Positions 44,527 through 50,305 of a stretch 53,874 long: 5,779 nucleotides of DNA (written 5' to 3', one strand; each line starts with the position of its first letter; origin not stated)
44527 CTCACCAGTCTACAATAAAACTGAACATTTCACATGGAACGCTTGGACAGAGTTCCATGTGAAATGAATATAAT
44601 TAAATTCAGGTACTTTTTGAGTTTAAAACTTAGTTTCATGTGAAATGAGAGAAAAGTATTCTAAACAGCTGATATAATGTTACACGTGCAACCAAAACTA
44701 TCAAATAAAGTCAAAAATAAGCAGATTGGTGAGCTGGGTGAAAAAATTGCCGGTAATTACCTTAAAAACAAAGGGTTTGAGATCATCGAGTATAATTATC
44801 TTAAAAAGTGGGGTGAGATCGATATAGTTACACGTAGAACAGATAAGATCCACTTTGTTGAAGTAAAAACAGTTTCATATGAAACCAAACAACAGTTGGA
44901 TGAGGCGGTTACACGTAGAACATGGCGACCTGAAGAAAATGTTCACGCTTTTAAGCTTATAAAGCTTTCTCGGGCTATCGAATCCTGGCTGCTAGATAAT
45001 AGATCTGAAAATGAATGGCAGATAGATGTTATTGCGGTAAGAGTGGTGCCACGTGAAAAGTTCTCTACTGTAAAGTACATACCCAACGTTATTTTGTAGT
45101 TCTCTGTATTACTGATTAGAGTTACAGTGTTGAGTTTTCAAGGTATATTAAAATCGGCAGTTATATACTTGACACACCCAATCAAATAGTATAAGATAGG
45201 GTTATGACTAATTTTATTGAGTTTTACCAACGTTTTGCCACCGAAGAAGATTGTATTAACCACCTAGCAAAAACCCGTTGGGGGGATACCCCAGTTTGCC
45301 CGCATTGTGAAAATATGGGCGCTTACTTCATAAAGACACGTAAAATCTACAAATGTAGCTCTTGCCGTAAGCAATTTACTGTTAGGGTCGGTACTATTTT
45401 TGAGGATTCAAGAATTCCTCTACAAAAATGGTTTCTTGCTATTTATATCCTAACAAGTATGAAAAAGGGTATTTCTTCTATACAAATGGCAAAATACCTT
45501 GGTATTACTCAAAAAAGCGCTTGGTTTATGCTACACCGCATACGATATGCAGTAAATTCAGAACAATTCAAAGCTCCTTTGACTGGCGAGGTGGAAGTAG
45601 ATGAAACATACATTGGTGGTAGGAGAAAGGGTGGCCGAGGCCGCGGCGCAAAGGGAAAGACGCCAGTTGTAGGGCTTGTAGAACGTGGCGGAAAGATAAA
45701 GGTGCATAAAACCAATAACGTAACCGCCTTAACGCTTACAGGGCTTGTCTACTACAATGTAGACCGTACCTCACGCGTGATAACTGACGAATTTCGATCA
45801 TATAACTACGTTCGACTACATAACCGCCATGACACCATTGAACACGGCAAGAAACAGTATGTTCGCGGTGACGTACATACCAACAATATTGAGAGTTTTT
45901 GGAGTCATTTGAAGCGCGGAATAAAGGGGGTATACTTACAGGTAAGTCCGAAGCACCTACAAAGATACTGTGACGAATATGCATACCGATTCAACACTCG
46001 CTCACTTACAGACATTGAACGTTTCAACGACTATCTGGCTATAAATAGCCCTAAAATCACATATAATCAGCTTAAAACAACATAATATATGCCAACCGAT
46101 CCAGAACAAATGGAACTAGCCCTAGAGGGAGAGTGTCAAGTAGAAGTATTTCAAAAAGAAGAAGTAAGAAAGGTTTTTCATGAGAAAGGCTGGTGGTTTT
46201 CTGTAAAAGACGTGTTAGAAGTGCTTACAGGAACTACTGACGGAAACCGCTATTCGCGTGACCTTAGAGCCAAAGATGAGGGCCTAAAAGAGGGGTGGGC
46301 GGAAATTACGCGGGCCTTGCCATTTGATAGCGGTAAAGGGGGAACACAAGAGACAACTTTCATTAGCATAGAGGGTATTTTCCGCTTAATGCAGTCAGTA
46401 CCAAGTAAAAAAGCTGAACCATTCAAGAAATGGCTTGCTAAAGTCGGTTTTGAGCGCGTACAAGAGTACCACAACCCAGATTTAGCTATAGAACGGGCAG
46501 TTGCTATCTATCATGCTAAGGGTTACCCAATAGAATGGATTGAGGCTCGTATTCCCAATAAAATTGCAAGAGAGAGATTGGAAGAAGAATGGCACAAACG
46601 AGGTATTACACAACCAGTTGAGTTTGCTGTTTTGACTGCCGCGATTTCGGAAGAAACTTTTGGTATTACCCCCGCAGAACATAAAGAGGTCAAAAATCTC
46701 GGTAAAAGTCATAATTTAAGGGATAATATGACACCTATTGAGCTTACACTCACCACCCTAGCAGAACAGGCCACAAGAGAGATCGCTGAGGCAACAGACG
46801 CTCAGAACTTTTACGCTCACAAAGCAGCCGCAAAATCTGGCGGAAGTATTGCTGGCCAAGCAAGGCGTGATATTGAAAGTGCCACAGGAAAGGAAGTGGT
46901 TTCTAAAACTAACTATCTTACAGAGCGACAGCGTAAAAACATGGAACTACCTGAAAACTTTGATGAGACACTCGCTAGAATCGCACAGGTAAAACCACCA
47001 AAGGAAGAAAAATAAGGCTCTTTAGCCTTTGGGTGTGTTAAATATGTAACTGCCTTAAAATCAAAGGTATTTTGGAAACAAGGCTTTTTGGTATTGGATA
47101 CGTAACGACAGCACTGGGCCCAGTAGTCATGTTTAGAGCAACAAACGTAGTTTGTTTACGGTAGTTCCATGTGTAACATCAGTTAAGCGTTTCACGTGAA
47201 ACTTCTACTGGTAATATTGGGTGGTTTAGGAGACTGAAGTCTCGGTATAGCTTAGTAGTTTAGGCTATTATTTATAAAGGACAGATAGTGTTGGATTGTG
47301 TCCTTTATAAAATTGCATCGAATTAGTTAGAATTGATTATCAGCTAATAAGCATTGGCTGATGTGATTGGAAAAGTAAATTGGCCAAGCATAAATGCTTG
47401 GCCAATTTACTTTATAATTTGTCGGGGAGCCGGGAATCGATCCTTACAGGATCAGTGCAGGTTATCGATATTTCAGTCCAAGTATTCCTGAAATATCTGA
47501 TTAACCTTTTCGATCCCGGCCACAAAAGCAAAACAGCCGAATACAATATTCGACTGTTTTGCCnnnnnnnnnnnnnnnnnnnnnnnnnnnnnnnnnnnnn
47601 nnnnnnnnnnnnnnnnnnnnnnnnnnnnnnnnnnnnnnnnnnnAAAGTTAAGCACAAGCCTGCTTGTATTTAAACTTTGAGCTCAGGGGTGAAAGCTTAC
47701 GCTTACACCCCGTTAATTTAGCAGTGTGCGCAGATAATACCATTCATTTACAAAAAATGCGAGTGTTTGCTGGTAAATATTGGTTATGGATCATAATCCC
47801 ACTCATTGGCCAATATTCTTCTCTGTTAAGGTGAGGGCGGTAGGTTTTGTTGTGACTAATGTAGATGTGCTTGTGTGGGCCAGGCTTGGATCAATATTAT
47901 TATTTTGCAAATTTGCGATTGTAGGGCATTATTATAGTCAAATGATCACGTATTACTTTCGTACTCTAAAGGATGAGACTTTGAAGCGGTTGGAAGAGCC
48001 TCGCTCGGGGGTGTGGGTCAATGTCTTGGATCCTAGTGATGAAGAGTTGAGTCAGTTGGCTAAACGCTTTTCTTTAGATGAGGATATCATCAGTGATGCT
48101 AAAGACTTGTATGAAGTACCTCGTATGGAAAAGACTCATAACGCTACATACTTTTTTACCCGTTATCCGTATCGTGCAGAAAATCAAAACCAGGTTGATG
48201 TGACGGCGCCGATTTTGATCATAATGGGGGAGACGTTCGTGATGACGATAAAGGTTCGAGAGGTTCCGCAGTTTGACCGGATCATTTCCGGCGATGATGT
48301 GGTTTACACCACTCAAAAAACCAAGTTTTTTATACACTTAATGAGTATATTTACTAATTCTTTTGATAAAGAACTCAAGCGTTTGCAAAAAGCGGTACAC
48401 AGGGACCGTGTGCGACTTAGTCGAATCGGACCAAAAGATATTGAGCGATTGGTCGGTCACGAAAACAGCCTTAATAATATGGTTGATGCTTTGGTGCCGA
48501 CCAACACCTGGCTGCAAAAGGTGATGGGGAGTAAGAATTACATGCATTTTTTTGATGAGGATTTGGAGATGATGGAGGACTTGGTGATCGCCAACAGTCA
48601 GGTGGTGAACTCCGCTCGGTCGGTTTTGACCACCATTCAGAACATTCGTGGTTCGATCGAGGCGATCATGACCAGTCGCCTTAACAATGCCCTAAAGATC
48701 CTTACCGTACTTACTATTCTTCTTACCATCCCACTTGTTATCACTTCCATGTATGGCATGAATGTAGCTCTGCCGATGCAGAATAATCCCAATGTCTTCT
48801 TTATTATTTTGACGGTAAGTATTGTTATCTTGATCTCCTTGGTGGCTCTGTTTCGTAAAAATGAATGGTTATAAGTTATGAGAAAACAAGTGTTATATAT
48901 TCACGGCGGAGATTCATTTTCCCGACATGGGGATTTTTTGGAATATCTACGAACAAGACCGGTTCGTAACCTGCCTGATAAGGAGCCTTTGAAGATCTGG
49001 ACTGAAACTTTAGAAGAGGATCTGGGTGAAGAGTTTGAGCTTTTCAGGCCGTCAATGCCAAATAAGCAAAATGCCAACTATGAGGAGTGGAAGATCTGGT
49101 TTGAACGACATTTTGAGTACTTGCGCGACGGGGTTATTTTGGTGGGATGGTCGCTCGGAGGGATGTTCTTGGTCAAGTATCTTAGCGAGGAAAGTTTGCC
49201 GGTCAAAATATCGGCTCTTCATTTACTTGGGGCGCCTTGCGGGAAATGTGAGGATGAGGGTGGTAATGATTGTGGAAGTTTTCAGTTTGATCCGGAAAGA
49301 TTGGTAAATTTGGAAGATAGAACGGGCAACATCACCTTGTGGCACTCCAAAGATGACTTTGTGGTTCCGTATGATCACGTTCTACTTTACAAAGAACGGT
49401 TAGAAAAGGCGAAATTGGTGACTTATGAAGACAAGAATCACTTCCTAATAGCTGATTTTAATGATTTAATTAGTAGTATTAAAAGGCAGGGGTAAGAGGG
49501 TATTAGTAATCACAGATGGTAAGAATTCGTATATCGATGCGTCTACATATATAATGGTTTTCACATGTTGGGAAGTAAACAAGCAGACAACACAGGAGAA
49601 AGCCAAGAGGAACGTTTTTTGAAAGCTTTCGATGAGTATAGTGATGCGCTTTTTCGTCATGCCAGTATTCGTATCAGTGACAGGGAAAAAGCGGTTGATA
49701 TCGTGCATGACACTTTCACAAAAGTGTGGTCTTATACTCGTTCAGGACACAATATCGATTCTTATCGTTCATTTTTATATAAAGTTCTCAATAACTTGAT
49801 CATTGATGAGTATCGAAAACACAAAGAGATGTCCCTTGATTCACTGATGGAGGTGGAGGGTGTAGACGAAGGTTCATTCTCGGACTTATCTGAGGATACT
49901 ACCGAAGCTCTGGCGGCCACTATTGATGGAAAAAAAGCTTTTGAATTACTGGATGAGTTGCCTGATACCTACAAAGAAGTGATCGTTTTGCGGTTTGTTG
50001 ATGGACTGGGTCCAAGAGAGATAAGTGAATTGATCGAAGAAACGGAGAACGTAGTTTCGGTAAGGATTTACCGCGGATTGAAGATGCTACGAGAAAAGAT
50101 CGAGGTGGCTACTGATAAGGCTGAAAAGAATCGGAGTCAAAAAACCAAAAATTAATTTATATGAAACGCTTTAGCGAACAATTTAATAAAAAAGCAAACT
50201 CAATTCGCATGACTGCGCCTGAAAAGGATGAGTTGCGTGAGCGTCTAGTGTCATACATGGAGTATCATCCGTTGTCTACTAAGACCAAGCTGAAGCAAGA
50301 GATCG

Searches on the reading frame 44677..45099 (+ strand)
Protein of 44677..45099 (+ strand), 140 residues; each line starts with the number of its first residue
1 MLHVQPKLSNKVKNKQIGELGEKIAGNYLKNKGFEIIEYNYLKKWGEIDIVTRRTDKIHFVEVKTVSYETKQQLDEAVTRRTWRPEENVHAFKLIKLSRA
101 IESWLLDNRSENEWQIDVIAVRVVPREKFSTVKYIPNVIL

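Call 11: search_protein_families(library=pfam, proteins=[window:44677-45099:+], max_evalue=0.001)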
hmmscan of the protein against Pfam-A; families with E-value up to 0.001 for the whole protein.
window:44677-45099:+ (140 aa): 2 families
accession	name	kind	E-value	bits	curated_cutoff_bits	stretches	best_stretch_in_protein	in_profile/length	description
PF02021.23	UPF0102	-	1.8e-18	67.1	23.6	1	21-121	1-80/80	Uncharacterised protein family UPF0102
PF08378.17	NERD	-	0.00011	23.1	22.1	1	18-82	2-73/111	Nuclease-related domain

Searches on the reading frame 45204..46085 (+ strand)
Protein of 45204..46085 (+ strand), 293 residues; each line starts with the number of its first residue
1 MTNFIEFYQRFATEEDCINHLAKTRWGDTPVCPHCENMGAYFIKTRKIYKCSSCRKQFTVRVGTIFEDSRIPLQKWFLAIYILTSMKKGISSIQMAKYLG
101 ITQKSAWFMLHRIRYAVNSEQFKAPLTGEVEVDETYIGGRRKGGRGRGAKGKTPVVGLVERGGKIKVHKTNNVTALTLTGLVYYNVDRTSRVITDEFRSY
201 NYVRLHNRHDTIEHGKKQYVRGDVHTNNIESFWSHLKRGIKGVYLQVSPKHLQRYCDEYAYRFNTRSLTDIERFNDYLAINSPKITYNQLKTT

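Call 11: search_protein_families(library=pfam, proteins=[window:45204-46085:+], max_evalue=0.001)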
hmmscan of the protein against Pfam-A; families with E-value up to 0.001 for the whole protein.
window:45204-46085:+ (293 aa): 2 families
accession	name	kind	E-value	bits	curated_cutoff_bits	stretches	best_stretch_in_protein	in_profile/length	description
PF12762.13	DDE_Tnp_IS1595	-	4.6e-40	137.5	27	1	126-264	2-153/153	ISXO2-like transposase domain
PF12760.12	Zn_ribbon_IS1595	-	9.3e-17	61.2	25.4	1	13-57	2-46/46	Transposase zinc-ribbon domain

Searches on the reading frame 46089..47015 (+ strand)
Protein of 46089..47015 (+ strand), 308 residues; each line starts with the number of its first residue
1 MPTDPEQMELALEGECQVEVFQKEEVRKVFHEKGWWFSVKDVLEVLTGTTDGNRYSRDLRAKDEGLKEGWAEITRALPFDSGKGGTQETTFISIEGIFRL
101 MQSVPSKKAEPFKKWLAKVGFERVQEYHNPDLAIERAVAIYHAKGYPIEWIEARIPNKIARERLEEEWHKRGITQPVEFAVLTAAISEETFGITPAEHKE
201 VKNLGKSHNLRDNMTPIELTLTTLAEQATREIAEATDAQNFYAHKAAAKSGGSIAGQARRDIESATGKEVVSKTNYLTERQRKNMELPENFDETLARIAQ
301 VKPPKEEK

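Call 11: search_protein_families(library=pfam, proteins=[window:46089-47015:+], max_evalue=0.001)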
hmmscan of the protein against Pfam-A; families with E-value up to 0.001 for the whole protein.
window:46089-47015:+ (308 aa): 1 family
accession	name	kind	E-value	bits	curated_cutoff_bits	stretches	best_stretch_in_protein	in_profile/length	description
PF02498.22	Bro-N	-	1.2e-12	48.7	25.6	1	25-118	1-92/96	BRO family, N-terminal domain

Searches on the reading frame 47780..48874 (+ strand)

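Call 11: search_protein_families(library=pfam, proteins=[window:47780-48874:+], max_evalue=0.001)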
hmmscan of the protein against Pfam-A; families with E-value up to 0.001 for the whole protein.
window:47780-48874:+ (364 aa): 1 family
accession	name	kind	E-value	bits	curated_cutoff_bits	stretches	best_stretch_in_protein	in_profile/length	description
PF01544.23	CorA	-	7.2e-40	137.6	27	1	77-360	4-292/292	CorA-like Mg2+ transporter protein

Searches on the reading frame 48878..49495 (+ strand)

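Call 11: search_protein_families(library=pfam, proteins=[window:48878-49495:+], max_evalue=0.001)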
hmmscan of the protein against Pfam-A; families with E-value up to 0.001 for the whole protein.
window:48878-49495:+ (205 aa): 1 family
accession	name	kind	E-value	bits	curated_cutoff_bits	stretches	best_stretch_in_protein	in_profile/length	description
PF00561.26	Abhydrolase_1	-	2.1e-07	31.3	25.8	0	85-121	70-106/245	alpha/beta hydrolase fold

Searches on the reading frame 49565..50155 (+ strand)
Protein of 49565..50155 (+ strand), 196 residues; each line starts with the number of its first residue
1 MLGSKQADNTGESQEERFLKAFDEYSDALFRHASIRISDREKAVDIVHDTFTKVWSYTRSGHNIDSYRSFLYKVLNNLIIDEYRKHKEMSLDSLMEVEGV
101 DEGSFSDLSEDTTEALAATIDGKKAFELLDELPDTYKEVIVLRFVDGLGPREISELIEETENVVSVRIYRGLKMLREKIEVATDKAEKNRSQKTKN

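Call 11: search_protein_families(library=pfam, proteins=[window:49565-50155:+], max_evalue=0.001)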
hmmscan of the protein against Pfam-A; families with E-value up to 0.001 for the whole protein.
window:49565-50155:+ (196 aa): 3 families
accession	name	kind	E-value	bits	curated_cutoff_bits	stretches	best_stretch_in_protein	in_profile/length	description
PF08281.18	Sigma70_r4_2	-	1.5e-10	41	25.7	1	127-175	6-54/54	Sigma-70, region 4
PF04542.20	Sigma70_r2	-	3.7e-07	30.3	24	1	22-87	2-69/71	Sigma-70 region 2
PF04545.22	Sigma70_r4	-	2.6e-05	24.1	24.1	1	128-177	1-50/50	Sigma-70, region 4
